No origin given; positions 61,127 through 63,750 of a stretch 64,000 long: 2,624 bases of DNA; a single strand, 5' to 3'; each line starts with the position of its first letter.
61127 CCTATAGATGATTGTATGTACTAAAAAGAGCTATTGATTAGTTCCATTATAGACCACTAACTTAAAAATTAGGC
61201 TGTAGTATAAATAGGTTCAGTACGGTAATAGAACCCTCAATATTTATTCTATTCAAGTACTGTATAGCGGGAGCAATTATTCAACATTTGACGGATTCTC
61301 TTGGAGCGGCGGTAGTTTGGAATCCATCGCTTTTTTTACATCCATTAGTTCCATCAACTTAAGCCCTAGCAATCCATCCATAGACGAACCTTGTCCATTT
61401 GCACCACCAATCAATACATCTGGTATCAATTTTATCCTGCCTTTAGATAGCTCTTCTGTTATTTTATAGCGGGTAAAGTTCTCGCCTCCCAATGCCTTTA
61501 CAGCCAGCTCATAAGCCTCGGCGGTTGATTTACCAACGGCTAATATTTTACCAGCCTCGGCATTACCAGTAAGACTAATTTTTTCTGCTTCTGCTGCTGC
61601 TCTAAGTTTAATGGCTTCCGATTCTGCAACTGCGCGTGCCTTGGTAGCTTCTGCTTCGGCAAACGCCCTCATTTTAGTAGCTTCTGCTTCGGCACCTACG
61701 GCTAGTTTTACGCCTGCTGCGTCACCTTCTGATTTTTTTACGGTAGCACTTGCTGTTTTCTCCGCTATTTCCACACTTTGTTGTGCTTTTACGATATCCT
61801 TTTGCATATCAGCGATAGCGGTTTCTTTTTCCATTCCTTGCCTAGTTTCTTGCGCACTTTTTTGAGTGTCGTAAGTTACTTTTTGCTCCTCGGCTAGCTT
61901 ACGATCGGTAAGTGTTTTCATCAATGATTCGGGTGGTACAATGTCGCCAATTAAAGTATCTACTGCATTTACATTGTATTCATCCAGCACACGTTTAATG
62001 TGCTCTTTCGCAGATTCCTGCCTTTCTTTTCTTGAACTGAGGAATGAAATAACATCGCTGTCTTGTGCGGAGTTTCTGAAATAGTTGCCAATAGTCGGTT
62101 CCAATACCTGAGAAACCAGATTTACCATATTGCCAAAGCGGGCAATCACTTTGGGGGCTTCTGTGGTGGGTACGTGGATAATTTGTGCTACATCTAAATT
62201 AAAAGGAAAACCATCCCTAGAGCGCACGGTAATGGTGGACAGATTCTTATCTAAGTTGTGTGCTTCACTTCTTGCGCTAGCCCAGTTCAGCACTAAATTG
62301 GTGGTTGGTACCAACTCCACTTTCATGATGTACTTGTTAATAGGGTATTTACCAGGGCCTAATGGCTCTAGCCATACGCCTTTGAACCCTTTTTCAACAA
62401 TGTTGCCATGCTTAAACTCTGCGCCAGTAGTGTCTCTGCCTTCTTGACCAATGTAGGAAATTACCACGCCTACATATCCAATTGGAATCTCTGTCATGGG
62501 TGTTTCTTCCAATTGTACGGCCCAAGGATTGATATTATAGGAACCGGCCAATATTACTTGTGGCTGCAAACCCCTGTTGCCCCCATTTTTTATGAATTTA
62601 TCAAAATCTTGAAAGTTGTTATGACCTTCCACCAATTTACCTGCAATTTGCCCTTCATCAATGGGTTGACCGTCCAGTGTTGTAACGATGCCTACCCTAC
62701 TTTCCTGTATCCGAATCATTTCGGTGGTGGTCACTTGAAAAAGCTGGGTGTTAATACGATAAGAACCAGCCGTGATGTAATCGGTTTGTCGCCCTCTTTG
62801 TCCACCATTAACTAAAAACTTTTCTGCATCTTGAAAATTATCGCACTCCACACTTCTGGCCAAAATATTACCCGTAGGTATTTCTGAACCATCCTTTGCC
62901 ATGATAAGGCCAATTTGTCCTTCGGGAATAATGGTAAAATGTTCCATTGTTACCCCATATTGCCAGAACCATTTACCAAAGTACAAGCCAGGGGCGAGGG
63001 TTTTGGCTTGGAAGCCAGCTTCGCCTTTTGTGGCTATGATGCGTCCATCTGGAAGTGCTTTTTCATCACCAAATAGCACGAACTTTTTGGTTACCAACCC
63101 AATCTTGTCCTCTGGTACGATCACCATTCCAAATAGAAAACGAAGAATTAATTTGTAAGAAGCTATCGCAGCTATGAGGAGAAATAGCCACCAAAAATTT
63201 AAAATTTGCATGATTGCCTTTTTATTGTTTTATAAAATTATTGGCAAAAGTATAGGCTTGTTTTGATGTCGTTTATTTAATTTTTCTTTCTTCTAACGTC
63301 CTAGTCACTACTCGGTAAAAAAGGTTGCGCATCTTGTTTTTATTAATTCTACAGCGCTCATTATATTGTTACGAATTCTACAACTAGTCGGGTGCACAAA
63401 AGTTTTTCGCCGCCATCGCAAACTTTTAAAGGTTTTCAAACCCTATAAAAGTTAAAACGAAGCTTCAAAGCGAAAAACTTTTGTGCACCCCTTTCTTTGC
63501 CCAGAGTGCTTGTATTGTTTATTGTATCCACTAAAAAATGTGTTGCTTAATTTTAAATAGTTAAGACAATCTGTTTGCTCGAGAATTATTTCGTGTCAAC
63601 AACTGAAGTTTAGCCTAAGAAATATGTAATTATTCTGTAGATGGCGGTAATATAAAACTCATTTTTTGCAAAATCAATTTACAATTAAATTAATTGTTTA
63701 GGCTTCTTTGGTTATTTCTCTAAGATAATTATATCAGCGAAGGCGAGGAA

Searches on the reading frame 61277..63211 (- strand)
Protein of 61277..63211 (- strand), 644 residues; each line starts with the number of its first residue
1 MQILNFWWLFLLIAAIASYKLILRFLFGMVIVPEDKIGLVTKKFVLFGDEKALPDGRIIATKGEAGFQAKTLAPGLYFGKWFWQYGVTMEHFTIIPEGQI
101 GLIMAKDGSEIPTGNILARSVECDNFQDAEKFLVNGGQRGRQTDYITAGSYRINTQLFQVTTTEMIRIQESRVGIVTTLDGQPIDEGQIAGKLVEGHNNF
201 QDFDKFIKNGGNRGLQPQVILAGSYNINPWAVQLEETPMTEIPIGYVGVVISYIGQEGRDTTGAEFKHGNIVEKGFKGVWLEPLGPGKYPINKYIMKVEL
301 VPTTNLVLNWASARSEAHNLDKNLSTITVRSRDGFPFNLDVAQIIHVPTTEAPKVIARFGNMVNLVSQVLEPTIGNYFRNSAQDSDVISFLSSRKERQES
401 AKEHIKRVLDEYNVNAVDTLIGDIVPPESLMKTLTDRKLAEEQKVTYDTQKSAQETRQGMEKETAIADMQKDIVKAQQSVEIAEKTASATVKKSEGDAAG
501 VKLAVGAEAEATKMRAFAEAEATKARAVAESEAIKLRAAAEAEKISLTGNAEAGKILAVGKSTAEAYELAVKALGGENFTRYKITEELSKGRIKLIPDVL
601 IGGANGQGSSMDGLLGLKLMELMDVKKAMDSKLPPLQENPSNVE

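Call 17: search_protein_families(library=pfam, proteins=[window:61277-63211:-])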
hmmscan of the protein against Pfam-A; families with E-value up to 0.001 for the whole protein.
window:61277-63211:- (644 aa): 1 family
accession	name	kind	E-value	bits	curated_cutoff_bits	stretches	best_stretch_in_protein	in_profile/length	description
PF01145.31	Band_7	-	3.2e-23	83.1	23.6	1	241-454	2-172/176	SPFH domain / Band 7 family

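Call 40: find_encoding_contigs(protein=window:61277-63211:-, flank=10000, max_places=3)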
Protein window:61277-63211:- (644 aa): no gene with exactly this product is on record in the collection.

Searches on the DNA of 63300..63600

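Call 60: search_rna_families(source=window, start=63300, end=63600, threshold=evalue, max_evalue=1)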
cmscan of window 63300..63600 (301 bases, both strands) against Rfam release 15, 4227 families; matches with E-value up to 1: 6.
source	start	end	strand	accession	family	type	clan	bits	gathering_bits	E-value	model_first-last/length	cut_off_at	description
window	63391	63489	-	RF03436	mir-759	Gene; miRNA;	-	23.7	100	0.041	1-89/89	no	mir-759 microRNA precursor family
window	63390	63490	+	RF04134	MIR7504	Gene; miRNA;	-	19.7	83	0.52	1-124/124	no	MIR7504 microRNA precursor family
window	63373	63509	-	RF00885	MIR821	Gene; miRNA;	-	19.6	249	0.13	1-275/275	no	MIR821 microRNA precursor family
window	63541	63568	+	RF03315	mir-723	Gene; miRNA;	-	18.2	63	0.62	16-43/60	no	mir-723 microRNA precursor family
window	63389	63491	+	RF03557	MIR6019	Gene; miRNA;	-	17.4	100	0.65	1-111/111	no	MIR6019 microRNA precursor family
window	63463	63555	+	RF02171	RFPL3-AS1_1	Gene; lncRNA;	-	12.5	70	0.89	1-88/88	no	RFPL3 antisense RNA 1 conserved region 1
